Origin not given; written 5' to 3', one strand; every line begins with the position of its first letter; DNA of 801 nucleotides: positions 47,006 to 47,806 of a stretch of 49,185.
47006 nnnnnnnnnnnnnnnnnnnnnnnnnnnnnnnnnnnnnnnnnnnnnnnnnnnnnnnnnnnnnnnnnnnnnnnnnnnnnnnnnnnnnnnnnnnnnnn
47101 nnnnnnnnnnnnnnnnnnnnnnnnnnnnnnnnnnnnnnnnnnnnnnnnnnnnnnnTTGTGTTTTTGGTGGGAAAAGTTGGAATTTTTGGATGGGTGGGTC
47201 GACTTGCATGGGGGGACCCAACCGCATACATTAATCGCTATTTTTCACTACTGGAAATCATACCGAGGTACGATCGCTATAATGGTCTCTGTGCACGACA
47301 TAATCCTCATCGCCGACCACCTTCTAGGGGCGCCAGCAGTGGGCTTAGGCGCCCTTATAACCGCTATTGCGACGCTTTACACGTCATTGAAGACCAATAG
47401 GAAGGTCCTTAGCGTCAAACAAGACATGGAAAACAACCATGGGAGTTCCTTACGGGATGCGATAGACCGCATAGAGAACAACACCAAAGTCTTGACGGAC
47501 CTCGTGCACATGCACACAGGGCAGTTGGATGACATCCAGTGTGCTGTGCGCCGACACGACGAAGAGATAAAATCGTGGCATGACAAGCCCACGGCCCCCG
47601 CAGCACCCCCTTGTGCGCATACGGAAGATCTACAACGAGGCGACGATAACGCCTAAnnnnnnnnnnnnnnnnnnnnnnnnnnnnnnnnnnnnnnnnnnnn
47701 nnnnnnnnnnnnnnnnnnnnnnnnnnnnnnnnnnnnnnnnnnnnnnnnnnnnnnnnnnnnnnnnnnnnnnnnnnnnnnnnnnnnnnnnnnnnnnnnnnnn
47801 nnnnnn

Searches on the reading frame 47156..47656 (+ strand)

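Call 14: search_protein_families(library=phrogs, proteins=[window:47156-47656:+], max_evalue=0.01)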
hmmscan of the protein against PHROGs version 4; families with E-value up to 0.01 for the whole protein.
window:47156-47656:+ (166 aa): 5 families
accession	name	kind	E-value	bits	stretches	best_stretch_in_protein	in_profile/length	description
phrog_404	-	tail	8.6e-07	30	1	57-133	18-98/118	minor tail protein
phrog_4153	-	moron, auxiliary metabolic gene and host takeover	3.7e-05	24.6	1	71-116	31-78/129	membrane protein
phrog_9869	-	unknown function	8.8e-05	23.5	1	51-117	32-95/98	-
phrog_3534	-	unknown function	0.00035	21.6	1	66-140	28-103/117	-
phrog_3336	-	tail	0.0017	17.9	1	51-115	335-399/1051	tail length tape measure protein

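Call 56: search_protein_families(library=pfam, proteins=[window:47156-47656:+], max_evalue=0.05)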
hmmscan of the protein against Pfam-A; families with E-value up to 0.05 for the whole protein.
window:47156-47656:+ (166 aa): 2 families
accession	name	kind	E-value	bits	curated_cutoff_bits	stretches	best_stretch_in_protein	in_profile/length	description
PF21007.2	FBF1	-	0.011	14.8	45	1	93-142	132-185/524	Fas-binding factor 1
PF16291.11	DUF4937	-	0.026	15.2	28.3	0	5-53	24-74/89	Domain of unknown function (DUF4937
